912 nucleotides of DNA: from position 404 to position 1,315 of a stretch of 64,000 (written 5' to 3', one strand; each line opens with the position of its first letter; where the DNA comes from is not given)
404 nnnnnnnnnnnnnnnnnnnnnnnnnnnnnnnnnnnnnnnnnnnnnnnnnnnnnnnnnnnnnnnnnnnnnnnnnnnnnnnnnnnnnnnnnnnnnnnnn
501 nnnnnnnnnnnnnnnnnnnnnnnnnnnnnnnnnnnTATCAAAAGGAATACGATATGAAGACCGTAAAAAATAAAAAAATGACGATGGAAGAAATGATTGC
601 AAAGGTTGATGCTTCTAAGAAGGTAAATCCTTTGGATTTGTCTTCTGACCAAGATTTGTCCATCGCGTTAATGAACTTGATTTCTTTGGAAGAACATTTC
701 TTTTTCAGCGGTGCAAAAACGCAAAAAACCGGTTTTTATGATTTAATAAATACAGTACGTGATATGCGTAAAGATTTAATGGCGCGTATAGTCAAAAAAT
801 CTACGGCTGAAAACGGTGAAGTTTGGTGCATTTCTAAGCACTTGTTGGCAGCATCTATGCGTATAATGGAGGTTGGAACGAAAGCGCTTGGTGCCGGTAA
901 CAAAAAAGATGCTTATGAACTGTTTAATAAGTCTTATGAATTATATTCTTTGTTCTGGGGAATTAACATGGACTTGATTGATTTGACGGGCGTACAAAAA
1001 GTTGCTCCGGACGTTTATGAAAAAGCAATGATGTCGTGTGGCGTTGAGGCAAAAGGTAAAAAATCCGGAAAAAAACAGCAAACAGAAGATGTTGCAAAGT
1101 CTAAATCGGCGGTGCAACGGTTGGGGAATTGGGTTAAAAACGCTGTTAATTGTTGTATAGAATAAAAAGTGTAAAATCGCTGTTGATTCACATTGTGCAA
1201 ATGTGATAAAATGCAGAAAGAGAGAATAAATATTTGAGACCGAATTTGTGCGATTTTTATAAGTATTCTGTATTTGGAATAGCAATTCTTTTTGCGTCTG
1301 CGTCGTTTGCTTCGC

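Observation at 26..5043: Four-gene unit: CPVC membrane protein, soluble protein and two Cys-rich exoproteins, closed by a terminator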

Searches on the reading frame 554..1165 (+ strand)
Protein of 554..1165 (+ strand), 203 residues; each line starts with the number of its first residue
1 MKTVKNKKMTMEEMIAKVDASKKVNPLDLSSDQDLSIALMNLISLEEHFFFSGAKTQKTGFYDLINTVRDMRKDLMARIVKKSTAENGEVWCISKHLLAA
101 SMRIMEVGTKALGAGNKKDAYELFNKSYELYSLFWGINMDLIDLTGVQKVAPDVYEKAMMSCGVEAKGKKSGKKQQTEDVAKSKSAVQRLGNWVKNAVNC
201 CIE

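Call 7: search_protein_families(library=pfam, proteins=[window:554-1165:+], max_evalue=1)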
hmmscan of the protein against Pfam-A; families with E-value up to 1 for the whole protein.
window:554-1165:+ (203 aa): 1 family
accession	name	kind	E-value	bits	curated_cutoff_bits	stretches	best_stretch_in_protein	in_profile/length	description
PF15699.10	NPR1_interact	-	0.031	15.3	27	1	61-85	12-36/109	NPR1 interacting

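Call 8: search_protein_families(library=ncbifam, proteins=[window:554-1165:+], max_evalue=1)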
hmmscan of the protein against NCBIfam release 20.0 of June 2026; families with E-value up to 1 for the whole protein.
window:554-1165:+ (203 aa): 0 families

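Call 10: find_encoding_contigs(protein=window:554-1165:+, flank=10000, max_places=10)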
Protein window:554-1165:+ (203 aa): 12 contigs read that carry it; 10 places shown.
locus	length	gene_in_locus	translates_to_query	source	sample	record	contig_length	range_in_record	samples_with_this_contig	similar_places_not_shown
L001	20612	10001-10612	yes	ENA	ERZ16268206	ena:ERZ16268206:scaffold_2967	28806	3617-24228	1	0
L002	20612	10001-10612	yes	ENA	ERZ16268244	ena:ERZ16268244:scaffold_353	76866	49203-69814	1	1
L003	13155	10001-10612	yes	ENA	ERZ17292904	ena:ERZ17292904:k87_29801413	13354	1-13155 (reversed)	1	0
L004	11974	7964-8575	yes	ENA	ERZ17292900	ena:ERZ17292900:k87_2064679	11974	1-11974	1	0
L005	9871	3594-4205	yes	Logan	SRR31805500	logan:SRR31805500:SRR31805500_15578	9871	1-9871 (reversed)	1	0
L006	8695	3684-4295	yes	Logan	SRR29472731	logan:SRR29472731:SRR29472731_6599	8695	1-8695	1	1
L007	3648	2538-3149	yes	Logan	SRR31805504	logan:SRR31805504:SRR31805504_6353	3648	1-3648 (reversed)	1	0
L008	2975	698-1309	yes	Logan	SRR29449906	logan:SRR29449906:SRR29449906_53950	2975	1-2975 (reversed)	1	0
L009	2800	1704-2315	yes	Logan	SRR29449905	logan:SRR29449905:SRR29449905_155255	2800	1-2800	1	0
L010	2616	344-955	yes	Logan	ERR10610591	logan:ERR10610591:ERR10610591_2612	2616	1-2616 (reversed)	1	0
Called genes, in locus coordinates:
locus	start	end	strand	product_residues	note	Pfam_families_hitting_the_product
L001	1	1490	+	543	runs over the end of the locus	-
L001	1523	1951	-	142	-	PF01797:Y1_Tnp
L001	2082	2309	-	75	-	-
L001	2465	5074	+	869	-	PF07517:SecA_DEAD, PF00270:DEAD (faint), PF01043:SecA_PP_bind, PF21090:P-loop_SecA, PF07516:SecA_SW, PF02810:SEC-C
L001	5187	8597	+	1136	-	PF02811:PHP, PF07733:DNA_pol3_alpha, PF17657:DNA_pol3_finger, PF14579:HHH_6, PF01336:tRNA_anti-codon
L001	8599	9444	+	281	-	PF01795:Methyltransf_5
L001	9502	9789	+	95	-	-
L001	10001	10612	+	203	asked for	-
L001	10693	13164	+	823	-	-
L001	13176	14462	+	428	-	-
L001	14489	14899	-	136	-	PF01381:HTH_3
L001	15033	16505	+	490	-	PF01676:Metalloenzyme, PF06415:iPGM_N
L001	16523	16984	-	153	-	PF00383:dCMP_cyt_deam_1, PF14437:MafB19-deam, PF14439:Bd3614-deam (weak)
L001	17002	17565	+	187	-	PF03602:Cons_hypoth95, PF05175:MTS (weak), PF13847:Methyltransf_31 (weak), PF13649:Methyltransf_25 (weak)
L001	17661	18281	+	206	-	PF01386:Ribosomal_L25p, PF14693:Ribosomal_TL5_C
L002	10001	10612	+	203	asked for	-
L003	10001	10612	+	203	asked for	-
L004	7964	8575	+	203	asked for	-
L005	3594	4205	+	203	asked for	-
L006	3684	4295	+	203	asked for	-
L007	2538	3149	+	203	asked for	-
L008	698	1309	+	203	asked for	-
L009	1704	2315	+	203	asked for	-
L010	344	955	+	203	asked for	-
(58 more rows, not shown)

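Call 21: find_homologous_proteins(query=window:554-1165:+, max_evalue=0.001)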
Query window:554-1165:+ (203 aa): 8000 proteins with E <= 0.001 among 8000 candidates; the best 120 are listed.
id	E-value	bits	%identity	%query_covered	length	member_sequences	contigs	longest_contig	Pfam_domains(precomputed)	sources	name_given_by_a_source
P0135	1.2e-125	435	98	100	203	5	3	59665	-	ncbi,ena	-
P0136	5.2e-110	384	88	100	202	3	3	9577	-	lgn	-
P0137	2.6e-108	378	86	100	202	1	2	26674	-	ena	-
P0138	7.8e-107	373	85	100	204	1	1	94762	-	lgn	-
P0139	2.2e-106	372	86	100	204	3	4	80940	-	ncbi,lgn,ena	-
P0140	1.7e-104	366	84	97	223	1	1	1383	-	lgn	-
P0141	2.2e-104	365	85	96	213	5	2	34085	-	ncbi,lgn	-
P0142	3.4e-104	365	86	96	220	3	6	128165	-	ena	-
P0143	5.6e-104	364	83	100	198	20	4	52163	-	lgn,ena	-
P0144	8.2e-104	363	86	96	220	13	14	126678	-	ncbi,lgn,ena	-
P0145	4.2e-103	361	84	96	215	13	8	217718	-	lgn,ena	-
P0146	1.7e-102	359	82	100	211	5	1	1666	-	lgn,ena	-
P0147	2.7e-102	359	83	96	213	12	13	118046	-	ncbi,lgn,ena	-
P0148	4.0e-102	358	81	100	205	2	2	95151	-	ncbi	-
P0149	8.4e-102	357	85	98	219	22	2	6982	-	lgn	-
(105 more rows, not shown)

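Call 26: search_solved_structures(query=A2, max_evalue=10)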
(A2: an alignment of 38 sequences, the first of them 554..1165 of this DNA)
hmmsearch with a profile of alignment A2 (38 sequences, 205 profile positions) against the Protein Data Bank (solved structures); distinct sequences matched with E-value up to 10: 3.
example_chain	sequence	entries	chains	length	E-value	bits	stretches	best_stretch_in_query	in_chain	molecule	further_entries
8qah_A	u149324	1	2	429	0.001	22.2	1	76-198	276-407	sc-CC-8-58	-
3mw6_A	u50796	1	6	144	0.8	12.8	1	1-39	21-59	uncharacterized protein NMB1681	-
7rbw_A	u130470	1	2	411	1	12.4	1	3-48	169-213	Biliverdin bindin serpin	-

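Call 34: predict_structure(alignment_id=A2)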
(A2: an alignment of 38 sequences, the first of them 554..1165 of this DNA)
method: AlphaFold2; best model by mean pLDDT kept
length: 203 residues; sequences in the alignment: 38
mean_pLDDT: 63.8   pTM: 0.51
mean pLDDT of the five models: 63.8, 63.2, 61.5, 60.4, 55.2
residues with pLDDT >= 90: 2; 70-90: 82; 50-70: 65; < 50: 54
segments of 3 or more residues with pLDDT < 50: 1-8, 21-30, 167-187, 197-203
pLDDT, mean of each block of 10 residues (from residue 1): 45 54 39 57 66 62 70 69 65 81 79 84 84 77 81 84 56 40 47 45 30
secondary structure, 60 per line:
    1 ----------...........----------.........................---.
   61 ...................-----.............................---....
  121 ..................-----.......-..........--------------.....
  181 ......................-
elements in order: H11-21 H32-56 H60-79 H85-113 H117-138 H144-150 H152-161 H176-202

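Call 37: search_protein_representatives(protein=window:554-1165:+)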
Query: 203 residues. Proteins with E-value up to 0.001 (for the whole library): 466; up to 1e-10: 243; up to 1e-30: 55. The best 150 are listed.
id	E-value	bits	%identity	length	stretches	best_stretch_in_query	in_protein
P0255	1.2e-74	266.7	65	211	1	4-203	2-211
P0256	2.4e-63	229.9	77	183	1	5-139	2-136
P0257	1.3e-60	221.1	47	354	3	11-143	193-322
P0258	9.0e-56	205.2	49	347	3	11-142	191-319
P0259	1.9e-55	204.2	80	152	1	4-123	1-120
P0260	2.5e-55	203.8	62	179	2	6-156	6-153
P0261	3.4e-55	203.4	54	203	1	7-203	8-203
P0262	2.0e-53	197.6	42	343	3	11-142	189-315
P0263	3.8e-49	183.7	53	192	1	5-203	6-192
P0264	1.5e-47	178.5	62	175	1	10-152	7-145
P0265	5.0e-47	176.7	65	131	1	71-203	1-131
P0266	1.1e-46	175.6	84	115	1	6-105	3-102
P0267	3.5e-46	174.0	69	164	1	10-136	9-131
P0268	2.7e-45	171.1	48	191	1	5-203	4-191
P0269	5.0e-45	170.2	55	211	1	27-197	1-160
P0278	1.1e-40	156.1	53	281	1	8-159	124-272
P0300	1.7e-32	129.4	49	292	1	10-146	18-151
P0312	5.4e-30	121.2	54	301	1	17-139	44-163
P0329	6.2e-27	111.3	54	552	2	14-95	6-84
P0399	9.0e-19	84.6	42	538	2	24-100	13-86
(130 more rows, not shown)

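Call 39: fold_search(model_id=the predicted structure, library=pdb)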
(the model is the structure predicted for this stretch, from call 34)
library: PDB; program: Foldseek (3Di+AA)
matches with E <= 10: 293; with E <= 0.001: 0
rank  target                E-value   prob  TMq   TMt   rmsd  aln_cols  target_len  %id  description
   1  9jj3_A                6.9e-01  0.30  0.22  0.16  19.6       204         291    9  Cryo-EM structure of human ZnT4 D150N/D281N (released 2025-06-04)
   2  6e9y_A                8.0e-01  0.44  0.29  0.27  16.0       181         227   15  DHF38 filament (released 2018-11-21)
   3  7v9b_A                9.3e-01  0.12  0.20  0.19  15.5       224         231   13  Crystal Structure of 14-3-3 epsilon with FOXO3a peptide (released 2022-08-31)
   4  3c18_B                9.8e-01  0.54  0.25  0.18  13.7       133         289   13  Crystal structure of nucleotidyltransferase-like protein (ZP_00538802.1) from Exiguobacterium sibiricum 255-15 at 1.90 (released 2008-02-12)
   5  8dgp_A                9.8e-01  0.15  0.21  0.19  15.7       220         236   12  14-3-3 epsilon bound to phosphorylated PEAK3 (pS69) peptide (released 2023-06-07)
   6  6yo8_C                1.3e+00  0.23  0.28  0.26  13.4       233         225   13  Binary complex of 14-3-3 zeta with Glucocorticoid Receptor (GR) pT524 peptide (released 2021-03-24)
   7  4txp_B                1.3e+00  0.23  0.21  0.27  13.5       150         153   13  Crystal structure of LIP5 N-terminal domain (released 2015-02-11)
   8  4txp_A                1.3e+00  0.21  0.22  0.27  14.0       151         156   12  Crystal structure of LIP5 N-terminal domain (released 2015-02-11)
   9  3c18_A                1.4e+00  0.33  0.23  0.17  14.0       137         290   14  Crystal structure of nucleotidyltransferase-like protein (ZP_00538802.1) from Exiguobacterium sibiricum 255-15 at 1.90 (released 2008-02-12)
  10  8j80_A                1.4e+00  0.16  0.22  0.16  18.5       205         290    8  Cryo-EM structure of hZnT7-Fab complex in zinc state 1, determined in heterogeneous conformations- one subunit in an i (released 2023-09-20)
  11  6ef5_A                1.5e+00  0.11  0.21  0.20  15.2       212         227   11  14-3-3 with peptide (released 2019-10-30)
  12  5nwk_G                1.5e+00  0.09  0.18  0.18  14.7       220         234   16  14-3-3c in complex with CPP and fusicoccin (released 2017-11-22)
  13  7a6y_D                1.6e+00  0.09  0.19  0.18  15.2       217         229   16  Structure of 14-3-3 gamma in complex with DAPK2 peptide stabilized by FC-A (released 2021-08-25)
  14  6b85_A                1.6e+00  0.08  0.18  0.17  24.1       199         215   13  Crystal structure of transmembrane protein TMHC4_R (released 2018-03-14)
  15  4txq_A                1.7e+00  0.14  0.19  0.23  15.8       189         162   12  Crystal structure of LIP5 N-terminal domain complexed with CHMP1B MIM (released 2015-02-11)
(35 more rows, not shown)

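Call 46: find_related_loci(query=A3, collection=metagenome_contigs, flank=6000)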
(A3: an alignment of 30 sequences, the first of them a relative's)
Query A3 (204 aa) in metagenome_contigs; peptide patterns used: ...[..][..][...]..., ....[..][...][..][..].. (x = any residue, [..] = any of these).
600 stretches matched a pattern (row limit reached: there are more); 596 encode a relative of the query (tblastn E <= 1e-3); the best 80 are kept; 80 distinct loci.
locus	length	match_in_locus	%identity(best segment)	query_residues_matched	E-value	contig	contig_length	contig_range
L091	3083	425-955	50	11-204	2e-60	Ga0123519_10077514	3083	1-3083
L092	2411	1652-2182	51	11-204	6e-60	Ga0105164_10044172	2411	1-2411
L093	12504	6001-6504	49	11-204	5e-59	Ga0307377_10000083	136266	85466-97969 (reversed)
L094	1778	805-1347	47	7-204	3e-60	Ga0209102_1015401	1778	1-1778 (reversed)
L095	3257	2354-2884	48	11-204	1e-58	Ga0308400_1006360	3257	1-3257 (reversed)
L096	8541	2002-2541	48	8-204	2e-58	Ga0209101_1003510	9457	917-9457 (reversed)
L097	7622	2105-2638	48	10-204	1e-57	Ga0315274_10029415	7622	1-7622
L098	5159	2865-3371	47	8-204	3e-57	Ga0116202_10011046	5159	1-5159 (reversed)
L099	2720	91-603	50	9-204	9e-57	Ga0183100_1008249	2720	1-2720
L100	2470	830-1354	49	11-204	1e-56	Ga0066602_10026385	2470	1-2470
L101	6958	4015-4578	48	11-204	4e-56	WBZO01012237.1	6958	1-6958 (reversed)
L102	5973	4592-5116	49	9-204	2e-56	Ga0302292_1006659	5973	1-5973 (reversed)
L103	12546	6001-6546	48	4-204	2e-56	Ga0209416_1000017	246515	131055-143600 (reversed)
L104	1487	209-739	46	11-204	6e-58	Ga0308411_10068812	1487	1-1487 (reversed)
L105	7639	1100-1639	51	4-204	3e-55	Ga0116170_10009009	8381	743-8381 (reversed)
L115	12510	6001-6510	46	4-204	1e-54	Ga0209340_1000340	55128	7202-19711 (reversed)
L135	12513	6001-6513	45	9-204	4e-53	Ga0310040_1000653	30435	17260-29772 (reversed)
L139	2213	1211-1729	44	8-204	2e-53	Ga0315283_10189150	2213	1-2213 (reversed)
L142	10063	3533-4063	43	4-204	2e-52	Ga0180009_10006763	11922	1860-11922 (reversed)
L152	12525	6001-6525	44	11-204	7e-52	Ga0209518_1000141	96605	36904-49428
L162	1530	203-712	47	17-204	6e-53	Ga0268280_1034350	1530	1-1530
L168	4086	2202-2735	44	2-204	2e-51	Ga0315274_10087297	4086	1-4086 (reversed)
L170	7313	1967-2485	42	8-204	2e-51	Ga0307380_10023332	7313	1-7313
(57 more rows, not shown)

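Call 49: search_protein_families(library=pfam, alignment_id=A3, max_evalue=0.01)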
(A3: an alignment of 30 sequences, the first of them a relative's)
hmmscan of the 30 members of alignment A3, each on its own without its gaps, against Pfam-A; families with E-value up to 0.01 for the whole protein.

A. member 1, P0291 (204 aa): 0 families

B. families by the number of members that match (of 30 scanned): 3 families
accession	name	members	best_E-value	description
PF12205.13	GIT1_C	1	0.0014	G protein-coupled receptor kinase-interacting protein 1 C term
PF08969.16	USP8_dimer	1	0.0035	USP8 dimerisation domain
PF02744.22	GalP_UDP_tr_C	1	0.0081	Galactose-1-phosphate uridyl transferase, C-terminal domain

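Call 50: search_protein_families(library=pfam, proteins=[P0278, P0300, P0312, P0329, P0399, P0257, L170:1408-1947:+, L142:2840-3352:+, L103:4954-5412:+, L152:1896-2420:-], max_evalue=0.01)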
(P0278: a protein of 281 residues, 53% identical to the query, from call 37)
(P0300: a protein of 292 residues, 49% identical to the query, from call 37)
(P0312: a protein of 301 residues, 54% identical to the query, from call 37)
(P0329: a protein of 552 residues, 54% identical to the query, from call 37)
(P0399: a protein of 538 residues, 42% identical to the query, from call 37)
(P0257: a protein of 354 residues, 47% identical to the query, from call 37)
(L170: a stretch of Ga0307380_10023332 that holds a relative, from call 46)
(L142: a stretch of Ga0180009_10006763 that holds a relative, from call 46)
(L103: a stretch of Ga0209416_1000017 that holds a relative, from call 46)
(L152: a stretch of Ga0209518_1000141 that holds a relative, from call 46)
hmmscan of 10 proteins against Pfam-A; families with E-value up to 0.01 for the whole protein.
P0278 (281 aa): 4 families
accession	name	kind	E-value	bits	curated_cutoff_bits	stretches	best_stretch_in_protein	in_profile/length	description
PF00085.26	Thioredoxin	-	2.3e-06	28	23.5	1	2-92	22-102/103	Thioredoxin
PF13098.12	Thioredoxin_2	-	0.00013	22.7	27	1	2-87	9-100/104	Thioredoxin-like domain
PF14595.12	Thioredoxin_9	-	0.00062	20.1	25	1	8-76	51-112/129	Thioredoxin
PF13258.11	DUF4049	-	0.0011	18.5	25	1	47-93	80-126/333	Domain of unknown function (DUF4049)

P0300 (292 aa): 4 families
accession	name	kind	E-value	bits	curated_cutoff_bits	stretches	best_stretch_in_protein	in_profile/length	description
PF00462.30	Glutaredoxin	-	4.3e-08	33.7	22.9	1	164-232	1-58/60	Glutaredoxin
PF13098.12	Thioredoxin_2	-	7.9e-05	23.4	27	1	160-208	5-58/104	Thioredoxin-like domain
PF05768.20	Glrx-like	-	0.00012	22.7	26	1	164-207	2-45/77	Glutaredoxin-like domain (DUF836)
PF00085.26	Thioredoxin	-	0.00062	20.2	23.5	1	160-202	18-62/103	Thioredoxin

P0312 (301 aa): 3 families
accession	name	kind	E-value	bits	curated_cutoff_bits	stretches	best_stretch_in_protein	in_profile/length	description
PF13098.12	Thioredoxin_2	-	0.00036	21.3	27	0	181-213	7-37/104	Thioredoxin-like domain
PF00462.30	Glutaredoxin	-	0.0016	19.1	22.9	1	183-229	1-43/60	Glutaredoxin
PF05768.20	Glrx-like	-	0.0032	18.2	26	1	183-229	2-48/77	Glutaredoxin-like domain (DUF836)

P0329 (552 aa): 2 families
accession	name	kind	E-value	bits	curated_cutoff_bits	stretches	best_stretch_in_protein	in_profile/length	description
PF14890.11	Intein_splicing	-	7.6e-07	29.5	35.8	1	105-469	37-155/155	Intein splicing domain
PF14528.11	LAGLIDADG_3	-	3.8e-06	27.5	22.5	0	333-380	6-57/82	LAGLIDADG-like domain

P0399 (538 aa): 2 families
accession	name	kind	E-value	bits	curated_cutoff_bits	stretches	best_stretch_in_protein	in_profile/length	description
PF14528.11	LAGLIDADG_3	-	1e-13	51.8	22.5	2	336-413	6-78/82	LAGLIDADG-like domain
PF14890.11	Intein_splicing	-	0.0011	19.3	35.8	0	108-474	37-155/155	Intein splicing domain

P0257 (354 aa): 1 family
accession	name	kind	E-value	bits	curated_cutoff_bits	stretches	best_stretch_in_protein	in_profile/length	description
PF15699.10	NPR1_interact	-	0.0044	18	27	0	241-265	10-34/109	NPR1 interacting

L170:1408-1947:+ (179 aa): 0 families

L142:2840-3352:+ (170 aa): 1 family
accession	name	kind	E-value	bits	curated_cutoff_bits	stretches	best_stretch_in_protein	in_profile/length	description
PF09685.15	DUF4870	-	0.0074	16.7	25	1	40-147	8-102/107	Domain of unknown function (DUF4870)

L103:4954-5412:+ (152 aa): 0 families

L152:1896-2420:- (174 aa): 0 families

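Call 53: find_homologous_proteins(query=A3, max_evalue=0.001)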
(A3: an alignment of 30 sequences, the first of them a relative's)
Query A3 (30 sequences) (204 aa, profile of the alignment): 5424 proteins with E <= 0.001 among 8000 candidates; the best 120 are listed.
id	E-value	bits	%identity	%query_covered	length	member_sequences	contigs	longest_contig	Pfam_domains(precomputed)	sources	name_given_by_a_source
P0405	4.7e-83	296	38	100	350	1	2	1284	-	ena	-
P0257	4.4e-81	290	39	99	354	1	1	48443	-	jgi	-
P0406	7.0e-76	273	34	97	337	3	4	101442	-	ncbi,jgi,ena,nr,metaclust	ncbi:MAG: hypothetical protein A2X77_00350 [Gammaproteobacteria bacterium GWE2_42_36]|nr:MAG: hypoth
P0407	8.8e-76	272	34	97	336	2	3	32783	-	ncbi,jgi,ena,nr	ncbi:MAG: hypothetical protein A2103_03165 [Gammaproteobacteria bacterium GWF2_41_13]|nr:MAG: hypoth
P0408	3.0e-75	271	37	100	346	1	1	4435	-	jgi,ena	-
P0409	1.0e-72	262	44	97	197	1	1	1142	-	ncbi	-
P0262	1.8e-72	262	40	95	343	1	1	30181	-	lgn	-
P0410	8.9e-72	259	42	96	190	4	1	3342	-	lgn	-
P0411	1.6e-71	258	44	95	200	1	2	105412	-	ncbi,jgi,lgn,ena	ncbi:MAG: hypothetical protein WC858_02065 [Parcubacteria group bacterium]|jgi:hypothetical protein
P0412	2.8e-71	258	40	97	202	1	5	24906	-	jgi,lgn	jgi:hypothetical protein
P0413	3.8e-71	257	40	97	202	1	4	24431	-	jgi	jgi:hypothetical protein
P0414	3.9e-71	257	43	98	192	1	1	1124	-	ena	-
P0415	5.3e-71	257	43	95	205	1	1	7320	-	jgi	jgi:hypothetical protein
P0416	5.5e-71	257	43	98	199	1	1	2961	-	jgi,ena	-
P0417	6.4e-71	256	43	97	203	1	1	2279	-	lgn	-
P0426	1.7e-70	255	44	95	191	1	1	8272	-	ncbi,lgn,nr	ncbi:MAG: hypothetical protein NTX86_00740 [Candidatus Dependentiae bacterium]|nr:hypothetical prote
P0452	3.1e-69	251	43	96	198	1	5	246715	-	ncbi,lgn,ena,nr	ncbi:MAG: hypothetical protein IJY92_06360 [Alphaproteobacteria bacterium]|nr:hypothetical protein [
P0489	1.3e-68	249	42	100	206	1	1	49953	-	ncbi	ncbi:MAG: hypothetical protein ACI4N3_02910 [Alphaproteobacteria bacterium]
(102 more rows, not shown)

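Call 54: find_encoding_contigs(protein=P0406, flank=6000, max_places=2)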
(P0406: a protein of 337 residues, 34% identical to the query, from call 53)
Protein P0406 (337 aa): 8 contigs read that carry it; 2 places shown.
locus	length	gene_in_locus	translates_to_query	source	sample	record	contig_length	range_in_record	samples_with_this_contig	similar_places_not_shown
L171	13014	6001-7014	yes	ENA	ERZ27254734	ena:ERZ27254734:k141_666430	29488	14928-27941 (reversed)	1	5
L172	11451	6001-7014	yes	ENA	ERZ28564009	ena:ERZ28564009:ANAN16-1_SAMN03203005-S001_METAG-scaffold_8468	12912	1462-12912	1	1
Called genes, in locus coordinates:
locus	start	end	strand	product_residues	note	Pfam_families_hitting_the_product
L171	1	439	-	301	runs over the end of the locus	-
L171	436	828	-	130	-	PF07963:N_methyl (weak)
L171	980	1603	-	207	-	PF01300:Sua5_yciO_yrdC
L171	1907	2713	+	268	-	PF00005:ABC_tran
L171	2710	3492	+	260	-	PF02405:MlaE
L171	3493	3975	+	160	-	PF02470:MlaD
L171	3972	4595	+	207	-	PF05494:MlaC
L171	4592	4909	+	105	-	PF13466:STAS_2, PF01740:STAS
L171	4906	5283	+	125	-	-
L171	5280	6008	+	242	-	-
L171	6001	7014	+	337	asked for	-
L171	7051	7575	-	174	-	PF25087:GMPPB_C (faint), PF25084:LbH_EIF2B (weak), PF00132:Hexapep, PF14602:Hexapep_2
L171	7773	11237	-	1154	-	PF02811:PHP, PF07733:DNA_pol3_alpha, PF17657:DNA_pol3_finger, PF14579:HHH_6, PF01336:tRNA_anti-codon, PF20914:DNA_pol_IIIA_C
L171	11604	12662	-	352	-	PF16331:TolA_bind_tri, PF13174:TPR_6 (faint), PF07719:TPR_2 (faint), PF13432:TPR_16 (faint), PF13525:YfiO (weak)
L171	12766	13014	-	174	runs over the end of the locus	PF00691:OmpA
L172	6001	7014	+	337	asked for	-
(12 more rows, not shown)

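Call 55: find_encoding_contigs(protein=P0426, flank=6000, max_places=2)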
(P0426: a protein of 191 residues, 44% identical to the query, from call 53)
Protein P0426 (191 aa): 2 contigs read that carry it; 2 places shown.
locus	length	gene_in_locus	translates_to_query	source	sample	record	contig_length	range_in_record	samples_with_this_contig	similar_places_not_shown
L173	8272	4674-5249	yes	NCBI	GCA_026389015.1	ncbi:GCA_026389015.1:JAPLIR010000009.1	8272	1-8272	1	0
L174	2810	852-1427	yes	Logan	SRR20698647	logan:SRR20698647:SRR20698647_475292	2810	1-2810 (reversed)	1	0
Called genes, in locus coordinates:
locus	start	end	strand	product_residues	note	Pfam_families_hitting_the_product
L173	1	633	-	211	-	PF25145:NfeD1b_N (weak), PF01343:Peptidase_S49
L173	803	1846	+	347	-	-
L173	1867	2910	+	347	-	-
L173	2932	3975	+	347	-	-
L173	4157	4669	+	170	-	-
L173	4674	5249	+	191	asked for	-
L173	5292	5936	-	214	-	PF00484:Pro_CA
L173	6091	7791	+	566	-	PF22935:RM44_endonuclase (weak), PF14622:Ribonucleas_3_3, PF00636:Ribonuclease_3, PF00035:dsrm (weak)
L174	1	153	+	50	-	?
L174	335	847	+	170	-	-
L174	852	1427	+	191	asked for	-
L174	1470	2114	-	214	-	PF00484:Pro_CA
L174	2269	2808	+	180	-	?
